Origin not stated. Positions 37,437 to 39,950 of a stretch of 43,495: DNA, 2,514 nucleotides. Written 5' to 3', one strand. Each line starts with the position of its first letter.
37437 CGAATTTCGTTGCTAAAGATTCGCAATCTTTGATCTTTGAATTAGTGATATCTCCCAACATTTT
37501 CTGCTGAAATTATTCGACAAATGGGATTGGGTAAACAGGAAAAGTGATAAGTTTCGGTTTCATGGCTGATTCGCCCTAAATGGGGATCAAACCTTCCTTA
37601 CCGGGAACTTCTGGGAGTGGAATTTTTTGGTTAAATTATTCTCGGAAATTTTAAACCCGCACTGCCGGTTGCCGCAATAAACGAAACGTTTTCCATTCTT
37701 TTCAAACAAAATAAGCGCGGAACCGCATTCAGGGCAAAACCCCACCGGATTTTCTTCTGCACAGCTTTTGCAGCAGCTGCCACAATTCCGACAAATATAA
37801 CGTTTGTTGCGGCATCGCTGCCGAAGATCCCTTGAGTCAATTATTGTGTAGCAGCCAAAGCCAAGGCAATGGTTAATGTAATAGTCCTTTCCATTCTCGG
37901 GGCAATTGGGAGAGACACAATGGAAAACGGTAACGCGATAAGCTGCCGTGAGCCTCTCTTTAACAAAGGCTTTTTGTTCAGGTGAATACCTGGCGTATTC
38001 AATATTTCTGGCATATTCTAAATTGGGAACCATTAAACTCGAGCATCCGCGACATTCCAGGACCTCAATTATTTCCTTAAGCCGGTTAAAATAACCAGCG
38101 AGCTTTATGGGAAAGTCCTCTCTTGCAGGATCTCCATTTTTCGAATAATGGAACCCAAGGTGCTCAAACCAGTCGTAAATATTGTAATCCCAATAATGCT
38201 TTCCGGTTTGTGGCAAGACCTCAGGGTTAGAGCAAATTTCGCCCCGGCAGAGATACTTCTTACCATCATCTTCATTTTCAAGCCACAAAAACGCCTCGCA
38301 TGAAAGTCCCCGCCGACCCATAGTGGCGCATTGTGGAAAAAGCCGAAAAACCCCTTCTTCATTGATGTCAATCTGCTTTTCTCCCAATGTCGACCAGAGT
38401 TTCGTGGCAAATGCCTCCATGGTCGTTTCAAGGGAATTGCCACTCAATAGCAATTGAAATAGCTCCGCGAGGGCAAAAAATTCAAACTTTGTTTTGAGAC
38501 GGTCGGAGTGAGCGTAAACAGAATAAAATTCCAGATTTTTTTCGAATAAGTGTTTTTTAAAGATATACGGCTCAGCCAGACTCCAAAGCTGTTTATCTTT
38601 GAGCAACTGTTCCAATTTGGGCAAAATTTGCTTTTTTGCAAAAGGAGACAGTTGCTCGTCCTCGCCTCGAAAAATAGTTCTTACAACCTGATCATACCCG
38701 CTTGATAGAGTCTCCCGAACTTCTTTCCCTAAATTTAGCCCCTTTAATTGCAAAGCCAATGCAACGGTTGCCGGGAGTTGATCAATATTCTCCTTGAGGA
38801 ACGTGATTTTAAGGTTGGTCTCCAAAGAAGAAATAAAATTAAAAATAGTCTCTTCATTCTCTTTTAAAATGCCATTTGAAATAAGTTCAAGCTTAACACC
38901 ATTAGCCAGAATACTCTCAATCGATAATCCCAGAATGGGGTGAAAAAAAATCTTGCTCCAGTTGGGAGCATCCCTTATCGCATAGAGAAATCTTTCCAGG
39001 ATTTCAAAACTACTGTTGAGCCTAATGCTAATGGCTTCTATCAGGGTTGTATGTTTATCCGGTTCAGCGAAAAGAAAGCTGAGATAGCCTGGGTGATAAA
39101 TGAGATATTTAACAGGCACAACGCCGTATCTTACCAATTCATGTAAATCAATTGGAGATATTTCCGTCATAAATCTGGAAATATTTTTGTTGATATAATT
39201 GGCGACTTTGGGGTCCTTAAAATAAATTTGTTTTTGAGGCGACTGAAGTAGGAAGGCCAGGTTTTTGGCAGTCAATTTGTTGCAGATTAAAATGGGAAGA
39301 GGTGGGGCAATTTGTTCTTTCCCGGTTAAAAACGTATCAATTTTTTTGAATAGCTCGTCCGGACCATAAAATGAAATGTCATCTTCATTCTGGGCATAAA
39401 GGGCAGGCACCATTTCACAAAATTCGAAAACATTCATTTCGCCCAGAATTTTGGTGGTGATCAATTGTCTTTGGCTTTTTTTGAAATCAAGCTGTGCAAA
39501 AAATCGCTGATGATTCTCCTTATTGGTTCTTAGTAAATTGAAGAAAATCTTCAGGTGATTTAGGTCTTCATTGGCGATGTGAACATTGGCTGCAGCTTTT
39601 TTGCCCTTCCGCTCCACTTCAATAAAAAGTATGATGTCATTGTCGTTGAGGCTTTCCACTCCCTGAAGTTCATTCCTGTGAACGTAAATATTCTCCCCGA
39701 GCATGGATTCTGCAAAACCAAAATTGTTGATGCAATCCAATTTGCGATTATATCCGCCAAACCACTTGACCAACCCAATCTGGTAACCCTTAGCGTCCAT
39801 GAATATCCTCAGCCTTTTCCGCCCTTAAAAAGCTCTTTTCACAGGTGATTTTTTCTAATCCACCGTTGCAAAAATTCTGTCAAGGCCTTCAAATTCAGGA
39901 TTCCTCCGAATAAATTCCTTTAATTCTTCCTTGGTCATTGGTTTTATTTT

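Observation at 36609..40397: Right module: small unknown gene, CSD/zinc-ribbon paralogue and zinc-ribbon PD-(D/E)xK nuclease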

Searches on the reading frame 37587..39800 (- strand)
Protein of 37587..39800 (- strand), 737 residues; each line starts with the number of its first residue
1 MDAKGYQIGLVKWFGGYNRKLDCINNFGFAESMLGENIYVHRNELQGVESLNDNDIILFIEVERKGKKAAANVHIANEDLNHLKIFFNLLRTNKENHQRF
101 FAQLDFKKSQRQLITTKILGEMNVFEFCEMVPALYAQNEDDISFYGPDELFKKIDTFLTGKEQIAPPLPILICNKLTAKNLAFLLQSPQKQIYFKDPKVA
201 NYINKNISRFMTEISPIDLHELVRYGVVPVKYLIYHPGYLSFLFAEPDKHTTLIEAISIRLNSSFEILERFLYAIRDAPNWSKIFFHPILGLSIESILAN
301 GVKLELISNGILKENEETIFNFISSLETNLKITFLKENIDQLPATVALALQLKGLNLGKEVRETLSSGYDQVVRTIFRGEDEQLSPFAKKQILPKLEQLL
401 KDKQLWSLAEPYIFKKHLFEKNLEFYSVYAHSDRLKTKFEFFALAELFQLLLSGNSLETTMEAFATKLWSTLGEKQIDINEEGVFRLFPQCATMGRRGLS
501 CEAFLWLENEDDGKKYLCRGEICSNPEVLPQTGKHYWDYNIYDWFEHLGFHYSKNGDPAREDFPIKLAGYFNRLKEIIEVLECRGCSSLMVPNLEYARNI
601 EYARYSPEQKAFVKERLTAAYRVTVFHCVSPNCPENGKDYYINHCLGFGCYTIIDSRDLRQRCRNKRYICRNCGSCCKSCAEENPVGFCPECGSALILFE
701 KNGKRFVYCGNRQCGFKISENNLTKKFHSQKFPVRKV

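Call 5: search_protein_families(library=pfam, proteins=[window:37587-39800:-], max_evalue=0.1)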
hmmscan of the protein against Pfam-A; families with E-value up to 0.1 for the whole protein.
window:37587-39800:- (737 aa): 2 families
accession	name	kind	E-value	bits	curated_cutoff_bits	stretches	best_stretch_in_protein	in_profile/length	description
PF00313.28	CSD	-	7.1e-05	23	27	1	9-74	3-64/66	'Cold-shock' DNA-binding domain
PF03119.21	DNA_ligase_ZBD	-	0.006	16.9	25.8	1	689-714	2-25/27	NAD-dependent DNA ligase C4 zinc finger domain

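Call 6: search_protein_families(library=padloc, proteins=[window:37587-39800:-], max_evalue=0.1)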
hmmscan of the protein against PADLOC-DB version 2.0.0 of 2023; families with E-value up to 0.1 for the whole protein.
window:37587-39800:- (737 aa): 0 families

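Call 7: search_protein_families(library=ncbifam, proteins=[window:37587-39800:-], max_evalue=0.1)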
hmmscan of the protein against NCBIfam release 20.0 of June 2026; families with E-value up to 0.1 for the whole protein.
window:37587-39800:- (737 aa): 0 families

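Call 10: find_homologous_proteins(query=window:37587-39800:-)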
Query window:37587-39800:- (737 aa): 1 proteins with E <= 0.001 among 8000 candidates.
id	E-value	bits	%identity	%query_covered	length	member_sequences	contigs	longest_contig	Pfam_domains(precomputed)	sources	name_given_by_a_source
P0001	3.1e-78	282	42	36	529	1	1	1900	-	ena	-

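Call 13: find_encoding_contigs(protein=P0001, flank=10000)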
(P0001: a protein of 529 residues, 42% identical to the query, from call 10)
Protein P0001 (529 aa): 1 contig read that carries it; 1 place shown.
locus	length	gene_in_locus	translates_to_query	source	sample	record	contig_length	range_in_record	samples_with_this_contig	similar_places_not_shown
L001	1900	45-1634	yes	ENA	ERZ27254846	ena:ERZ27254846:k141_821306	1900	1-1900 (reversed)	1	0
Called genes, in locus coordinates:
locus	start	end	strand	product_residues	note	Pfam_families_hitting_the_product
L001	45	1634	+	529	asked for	-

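Call 25: search_protein_representatives(alignment_id=A1)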
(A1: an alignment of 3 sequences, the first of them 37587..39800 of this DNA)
Query: 3 sequences, 728 profile positions. Proteins with E-value up to 0.001 (for the whole library): 913; up to 1e-10: 641; up to 1e-30: 80. The best 150 are listed.
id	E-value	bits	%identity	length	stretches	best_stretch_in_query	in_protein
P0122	0.0e+00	1042.9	-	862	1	30-728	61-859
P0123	5.3e-150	517.7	-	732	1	5-727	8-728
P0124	4.1e-138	478.4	-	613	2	282-720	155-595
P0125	6.4e-132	457.9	-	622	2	265-720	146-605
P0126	2.9e-131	455.7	-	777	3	270-720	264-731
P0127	3.1e-131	455.6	-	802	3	262-723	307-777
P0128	4.1e-131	455.2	-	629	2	297-718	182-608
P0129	2.6e-128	446.0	-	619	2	299-720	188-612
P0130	7.4e-125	434.5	-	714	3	281-726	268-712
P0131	2.8e-124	432.6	-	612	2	295-720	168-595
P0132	1.2e-122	427.2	-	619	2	289-719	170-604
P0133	3.0e-122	425.9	-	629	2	283-720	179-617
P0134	6.2e-121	421.6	-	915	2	153-702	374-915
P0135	3.2e-120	419.2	-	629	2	266-719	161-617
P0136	1.4e-119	417.1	-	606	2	256-722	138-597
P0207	1.2e-29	119.8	-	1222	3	497-682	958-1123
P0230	3.4e-26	108.4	-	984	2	493-682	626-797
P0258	9.7e-23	96.9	-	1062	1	492-675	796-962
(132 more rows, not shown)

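Call 27: search_protein_families(library=pfam, alignment_id=A3, max_evalue=0.001)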
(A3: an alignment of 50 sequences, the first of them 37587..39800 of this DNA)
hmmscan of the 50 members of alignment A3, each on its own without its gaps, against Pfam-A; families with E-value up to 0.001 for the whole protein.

A. member 1, window:37587-39800:- (737 aa): 1 family
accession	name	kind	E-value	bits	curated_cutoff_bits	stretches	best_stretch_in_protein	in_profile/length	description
PF00313.28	CSD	-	7.1e-05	23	27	1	9-74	3-64/66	'Cold-shock' DNA-binding domain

B. families by the number of members that match (of 50 scanned): 3 families
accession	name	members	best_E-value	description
PF00313.28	CSD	27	2e-15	'Cold-shock' DNA-binding domain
PF07443.18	HARP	4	2.8e-07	HepA-related protein (HARP)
PF04760.21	IF2_N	1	0.00025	Translation initiation factor IF-2, N-terminal region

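Call 28: search_protein_families(library=padloc, alignment_id=A3, max_evalue=0.001)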
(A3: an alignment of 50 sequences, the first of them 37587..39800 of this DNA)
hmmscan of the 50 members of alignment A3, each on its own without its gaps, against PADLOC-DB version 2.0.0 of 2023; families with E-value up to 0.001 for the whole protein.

A. member 1, window:37587-39800:- (737 aa): 0 families

B. families by the number of members that match (of 50 scanned): 2 families
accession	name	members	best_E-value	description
PDLC02916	CSD_V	16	2.4e-12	-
PDLC00267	PtuA1|PtuA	1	0.00024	AAA ATPase domain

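Call 34: find_homologous_proteins(query=A4, max_evalue=1e-10)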
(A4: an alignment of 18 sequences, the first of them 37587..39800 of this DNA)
Query A4 (18 sequences) (737 aa, profile of the alignment): 2 proteins with E <= 1e-10 among 8000 candidates.
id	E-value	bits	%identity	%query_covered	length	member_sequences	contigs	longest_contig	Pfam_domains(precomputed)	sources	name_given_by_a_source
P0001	9.9e-205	700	42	36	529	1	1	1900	-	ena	-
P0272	1.5e-24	105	39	8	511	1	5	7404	-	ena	-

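Call 36: find_related_loci(query=A4, collection=genome_contigs, flank=10000)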
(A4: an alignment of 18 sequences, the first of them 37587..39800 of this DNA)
Query A4 (737 aa) in genome_contigs; peptide patterns used: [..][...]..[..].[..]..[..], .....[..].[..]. (x = any residue, [..] = any of these).
25 stretches matched a pattern; 17 encode a relative of the query (tblastn E <= 1e-3); 17 distinct loci.
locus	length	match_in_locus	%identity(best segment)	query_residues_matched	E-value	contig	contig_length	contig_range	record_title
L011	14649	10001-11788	41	7-728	1e-104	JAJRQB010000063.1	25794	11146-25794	MAG: Deltaproteobacteria bacterium isolate Dive100_bin10.31 k141_309640, whole genome shotgun sequence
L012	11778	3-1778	39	14-728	3e-96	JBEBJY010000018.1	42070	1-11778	MAG: Burkholderiaceae bacterium isolate TF_9 NODE_384_length_42070_cov_12.631198, whole genome shotgun sequence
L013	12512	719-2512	40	1-728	4e-96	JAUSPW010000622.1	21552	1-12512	MAG: Pseudohongiella sp. isolate E23_concoct.bin.24 E23_k141_103270, whole genome shotgun sequence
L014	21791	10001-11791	38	3-728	2e-92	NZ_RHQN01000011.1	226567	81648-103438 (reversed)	Pseudomonas sp. v388 NODE_11_length_226567_cov_51.213073, whole genome shotgun sequence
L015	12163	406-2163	43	8-728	1e-92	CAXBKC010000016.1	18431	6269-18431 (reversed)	MAG TPA_asm: uncultured Oleiphilus sp. isolate ERR2762141_binner13_Refined_12 genome assembly, contig: ERZ3421844.2838,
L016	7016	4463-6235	37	8-728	8e-87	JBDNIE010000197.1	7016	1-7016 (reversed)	MAG: Halioglobus sp. isolate concoct.55.ELB k141_444434, whole genome shotgun sequence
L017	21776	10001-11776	36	9-727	6e-81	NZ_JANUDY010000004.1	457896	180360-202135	Comamonas sp. BIGb0152 Ga0480597_04, whole genome shotgun sequence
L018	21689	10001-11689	39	1-683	9e-74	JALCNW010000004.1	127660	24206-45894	MAG: Enterobacter sp. isolate UW_MP_ENTER5_1 Ga0455787_00100, whole genome shotgun sequence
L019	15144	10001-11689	36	1-683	1e-73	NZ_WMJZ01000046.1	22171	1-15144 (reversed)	Intestinirhabdus alba strain BIT-B35 Scaffold46, whole genome shotgun sequence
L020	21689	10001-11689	36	1-683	1e-73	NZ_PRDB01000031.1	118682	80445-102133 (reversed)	Klebsiella michiganensis strain DSM 25444 map unlocalized plasmid unnamed2 contig_31, whole genome shotgun sequence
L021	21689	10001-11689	36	1-683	2e-73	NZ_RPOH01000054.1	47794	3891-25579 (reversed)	Buttiauxella warmboldiae strain CCUG 35512 buttiauxella_warmboldiae_CCUG35512T_0000054, whole genome shotgun sequence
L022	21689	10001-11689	36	1-683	2e-73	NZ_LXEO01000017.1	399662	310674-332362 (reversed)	Buttiauxella noackiae ATCC 51607 Sequence00017, whole genome shotgun sequence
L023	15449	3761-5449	39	1-683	3e-73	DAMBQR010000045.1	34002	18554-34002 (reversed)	MAG TPA_asm: Pseudescherichia sp. isolate CTOTU49166 NODE_72_length_34002_cov_9.215041, whole genome shotgun sequence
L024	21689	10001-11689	36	1-683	2e-72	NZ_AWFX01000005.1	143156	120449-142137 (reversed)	Franconibacter helveticus LMG 23732 strain LMG23732T contig005, whole genome shotgun sequence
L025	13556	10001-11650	43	6-677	8e-71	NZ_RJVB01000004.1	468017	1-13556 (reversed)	Erwinia sp. JUb26 Ga0304838_104, whole genome shotgun sequence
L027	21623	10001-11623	43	7-678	4e-70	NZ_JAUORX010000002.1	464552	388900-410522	Cognatishimia sp. 1_MG-2023 strain B3R09 PBLBCIBB_2, whole genome shotgun sequence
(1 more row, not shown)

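Call 41: search_protein_families(library=pfam, proteins=[L018:6565-8088:+, L018:8078-9283:+, L018:9280-9963:+, L018:11840-15124:+, L018:15121-15876:+, L013:2623-5244:+, L013:5259-7298:+, L024:16495-18366:+, L015:2333-3958:+, L027:1887-5327:+], max_evalue=0.001)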
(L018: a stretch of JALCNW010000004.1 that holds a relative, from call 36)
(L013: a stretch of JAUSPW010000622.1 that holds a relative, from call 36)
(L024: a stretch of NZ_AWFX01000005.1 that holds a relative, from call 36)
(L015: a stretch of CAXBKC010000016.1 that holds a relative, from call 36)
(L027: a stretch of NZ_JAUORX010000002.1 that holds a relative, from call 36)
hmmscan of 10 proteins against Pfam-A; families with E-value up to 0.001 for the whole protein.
L018:6565-8088:+ (507 aa): 3 families
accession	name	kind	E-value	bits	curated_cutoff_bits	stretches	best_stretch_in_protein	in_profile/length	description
PF02384.22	N6_Mtase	-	8.5e-107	357.5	20.4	1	164-470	4-309/311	N-6 DNA Methylase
PF12161.14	HsdM_N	-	8.6e-22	78.6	24.5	1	10-148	1-135/135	HsdM N-terminal domain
PF07669.17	Eco57I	-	6.7e-06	26.7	25.3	1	265-377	58-165/171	Eco57I restriction-modification methylase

L018:8078-9283:+ (401 aa): 1 family
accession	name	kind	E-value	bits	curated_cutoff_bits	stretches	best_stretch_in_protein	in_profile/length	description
PF01420.25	Methylase_S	-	1.4e-35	123.4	22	2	3-175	1-162/168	Type I restriction modification DNA specificity domain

L018:9280-9963:+ (227 aa): 2 families
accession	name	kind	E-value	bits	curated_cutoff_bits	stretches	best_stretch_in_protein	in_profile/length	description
PF03695.18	UPF0149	-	1.6e-29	103.8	25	1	15-185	1-179/181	Uncharacterised protein family (UPF0149)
PF02810.21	SEC-C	-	2.2e-10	40.6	20.4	1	209-225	1-17/19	SEC-C motif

L018:11840-15124:+ (1094 aa): 4 families
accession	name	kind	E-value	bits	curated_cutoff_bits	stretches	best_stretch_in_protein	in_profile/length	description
PF18766.7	SWI2_SNF2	-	7.2e-75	251.9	26.7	1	319-549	1-220/221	SWI2/SNF2 ATPase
PF04313.20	HSDR_N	-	7.6e-47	160.2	25.1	1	9-225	2-195/198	Type I restriction enzyme R protein N terminus (HSDR_N)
PF22679.2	T1R_D3-like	-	2.3e-24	87.1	27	1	629-724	55-157/158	Type I restriction enzyme subunit R domain 3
PF04851.21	ResIII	-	8.1e-21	75.1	22.5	1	314-485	2-162/164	Type III restriction enzyme, res subunit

L018:15121-15876:+ (251 aa): 3 families
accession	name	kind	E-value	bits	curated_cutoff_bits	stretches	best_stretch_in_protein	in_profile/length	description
PF01863.23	YgjP-like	-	2.6e-58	197.9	26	1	35-241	3-205/207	YgjP-like, metallopeptidase domain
PF08325.16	WLM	-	1.3e-05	25.8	26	1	200-232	81-113/190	WLM domain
PF10263.15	SprT-like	-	5.2e-05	23.5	25.6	1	171-229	22-95/108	SprT-like family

L013:2623-5244:+ (873 aa): 2 families
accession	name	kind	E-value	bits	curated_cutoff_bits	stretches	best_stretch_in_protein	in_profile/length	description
PF08665.17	PglZ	-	3.3e-56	190.5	25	1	485-659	1-177/179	PglZ domain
PF01676.23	Metalloenzyme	-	0.00056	19.9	24.3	0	586-653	135-201/252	Metalloenzyme superfamily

L013:5259-7298:+ (679 aa): 4 families
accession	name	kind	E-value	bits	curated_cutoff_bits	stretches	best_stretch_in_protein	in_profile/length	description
PF13337.12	BrxL_ATPase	-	7.5e-143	475.4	25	1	157-469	1-313/313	Lon-like protease BrxL-like, ATPase domain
PF20442.3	BrxL_N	-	2.6e-51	173.5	28.2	1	15-146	1-132/132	BREX system Lon protease-like protein BrxL N-terminal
PF05362.19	Lon_C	-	7.2e-15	55.5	21.1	1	515-665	42-192/205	Lon protease (S16) C-terminal proteolytic domain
PF13541.12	ChlI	-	2.2e-05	24.7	27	1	518-644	1-120/121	Subunit ChlI of Mg-chelatase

L024:16495-18366:+ (623 aa): 2 families
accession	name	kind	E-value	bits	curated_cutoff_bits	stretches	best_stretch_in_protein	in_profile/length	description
PF03235.19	GmrSD_N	-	2.3e-36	126.3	33.2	1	15-231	7-199/199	GmrSD restriction endonuclease, N-terminal domain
PF07510.16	GmrSD_C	-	3.7e-20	72.7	23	1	428-592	3-137/138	GmrSD restriction endonucleases, C-terminal domain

L015:2333-3958:+ (541 aa): 0 families

L027:1887-5327:+ (1146 aa): 3 families
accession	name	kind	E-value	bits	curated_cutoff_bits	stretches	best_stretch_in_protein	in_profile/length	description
PF07669.17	Eco57I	-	4.6e-18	66.3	25.3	1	323-541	1-165/171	Eco57I restriction-modification methylase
PF02384.22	N6_Mtase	-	1.2e-06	28.5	20.4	0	453-548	123-220/311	N-6 DNA Methylase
PF20473.4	MmeI_Mtase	-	5.8e-06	26.1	27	1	280-344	19-84/259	MmeI, DNA-methyltransferase domain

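Call 47: find_related_loci(query=A4, collection=metagenome_contigs, flank=8000)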
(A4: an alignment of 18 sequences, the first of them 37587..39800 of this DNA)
Query A4 (737 aa) in metagenome_contigs; peptide patterns used: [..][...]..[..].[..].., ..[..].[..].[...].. (x = any residue, [..] = any of these).
224 stretches matched a pattern; 75 encode a relative of the query (tblastn E <= 1e-3); 75 distinct loci.
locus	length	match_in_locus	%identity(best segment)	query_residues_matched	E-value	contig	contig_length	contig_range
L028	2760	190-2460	42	6-737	0e+0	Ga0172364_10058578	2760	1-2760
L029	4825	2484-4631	40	6-737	2e-178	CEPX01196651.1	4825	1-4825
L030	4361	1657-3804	38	6-737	2e-177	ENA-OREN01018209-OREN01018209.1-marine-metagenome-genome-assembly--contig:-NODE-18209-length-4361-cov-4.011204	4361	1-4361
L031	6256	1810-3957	38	6-737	2e-173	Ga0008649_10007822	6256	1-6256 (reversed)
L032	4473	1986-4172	38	1-737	2e-172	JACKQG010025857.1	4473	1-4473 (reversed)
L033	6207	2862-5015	37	4-735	3e-158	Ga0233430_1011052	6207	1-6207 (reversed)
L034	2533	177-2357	35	6-737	7e-143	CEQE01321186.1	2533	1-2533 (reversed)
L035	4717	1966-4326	34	6-737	2e-130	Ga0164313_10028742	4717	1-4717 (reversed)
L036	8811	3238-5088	38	1-737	7e-109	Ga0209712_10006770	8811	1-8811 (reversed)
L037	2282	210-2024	41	6-737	5e-110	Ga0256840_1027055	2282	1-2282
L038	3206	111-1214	44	365-728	1e-96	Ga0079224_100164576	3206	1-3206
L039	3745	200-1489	38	302-728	2e-95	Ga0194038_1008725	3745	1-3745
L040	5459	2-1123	43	377-737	2e-94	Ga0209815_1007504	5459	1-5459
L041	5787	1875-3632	42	8-728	9e-94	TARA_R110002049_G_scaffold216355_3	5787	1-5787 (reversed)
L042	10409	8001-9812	38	6-737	1e-93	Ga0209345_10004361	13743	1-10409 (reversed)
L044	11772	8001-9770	39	8-728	2e-93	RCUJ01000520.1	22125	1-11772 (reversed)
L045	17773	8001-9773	38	7-728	6e-90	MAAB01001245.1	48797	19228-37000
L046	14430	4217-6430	29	8-735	3e-89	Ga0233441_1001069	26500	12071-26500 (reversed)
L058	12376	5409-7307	34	4-728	7e-80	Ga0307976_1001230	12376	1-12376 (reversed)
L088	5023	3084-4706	39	7-678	2e-69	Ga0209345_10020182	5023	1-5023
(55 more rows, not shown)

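Call 48: find_related_loci(query=A4, collection=viral_contigs, flank=8000)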
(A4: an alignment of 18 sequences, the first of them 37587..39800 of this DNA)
Query A4 (737 aa) in viral_contigs; peptide patterns used: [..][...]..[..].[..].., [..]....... (x = any residue, [..] = any of these).
23 stretches matched a pattern; 1 encode a relative of the query (tblastn E <= 1e-3); 1 distinct loci.
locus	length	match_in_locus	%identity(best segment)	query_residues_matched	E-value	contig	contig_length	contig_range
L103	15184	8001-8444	29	526-676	1e-12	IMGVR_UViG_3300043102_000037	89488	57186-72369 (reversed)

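Call 52: predict_structure(alignment_id=A3)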
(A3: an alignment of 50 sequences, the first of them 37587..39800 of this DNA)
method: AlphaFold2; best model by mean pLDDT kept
length: 737 residues; sequences in the alignment: 50
mean_pLDDT: 91.4   pTM: 0.74
mean pLDDT of the five models: 91.4, 91.2, 90.9, 90.3, 90.0
residues with pLDDT >= 90: 573; 70-90: 137; 50-70: 21; < 50: 6
segments of 3 or more residues with pLDDT < 50: none
pLDDT, mean of each block of 10 residues (from residue 1): 78 93 95 97 96 97 95 96 95 94 93 92 92 75 66 90 84 88 91 93 92 92 93 91 94 93 92 90 87 90 92 95 95 92 95 88 89 94 95 89 88 97 96 95 97 94 92 95 95 95 86 90 96 96 97 91 93 94 96 71 84 70 84 97 89 94 94 92 94 97 96 95 92 94
secondary structure, 60 per line:
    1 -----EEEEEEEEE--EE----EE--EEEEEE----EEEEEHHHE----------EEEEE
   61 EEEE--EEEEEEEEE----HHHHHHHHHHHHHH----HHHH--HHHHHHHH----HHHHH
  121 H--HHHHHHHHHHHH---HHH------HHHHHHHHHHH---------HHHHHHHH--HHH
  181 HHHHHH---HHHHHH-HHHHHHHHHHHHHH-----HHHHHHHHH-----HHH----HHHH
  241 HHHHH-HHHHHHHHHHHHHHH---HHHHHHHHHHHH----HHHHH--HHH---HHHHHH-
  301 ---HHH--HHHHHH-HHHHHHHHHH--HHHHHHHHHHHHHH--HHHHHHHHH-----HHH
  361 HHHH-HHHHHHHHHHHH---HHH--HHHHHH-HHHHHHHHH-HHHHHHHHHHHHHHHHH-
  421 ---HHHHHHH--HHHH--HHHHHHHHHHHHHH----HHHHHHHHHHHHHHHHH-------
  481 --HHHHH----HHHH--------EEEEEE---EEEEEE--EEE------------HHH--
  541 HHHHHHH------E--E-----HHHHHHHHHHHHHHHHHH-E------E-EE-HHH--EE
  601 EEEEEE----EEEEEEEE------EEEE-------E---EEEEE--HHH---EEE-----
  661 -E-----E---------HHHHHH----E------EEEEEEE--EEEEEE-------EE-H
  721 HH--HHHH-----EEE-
elements in order (helices of 4 or more, strands of 3 or more residues): E6-14 E27-32 E37-41 E56-64 E67-75 H80-93 H98-101 H104-111 H116-121 H124-135 H148-158 H168-175 H178-186 H190-195 H197-210 H216-224 H237-245 H247-261 H265-276 H281-285 H294-299 H309-314 H316-325 H328-341 H344-352 H358-364 H366-377 H386-391 H393-401 H403-419 H424-430 H433-436 H439-452 H457-473 H483-487 H492-495 E504-509 E513-518 E521-523 H541-547 H563-580 E599-606 E611-618 E625-628 E640-644 E653-655 H678-683 E695-701 E704-709 H725-728 E734-736
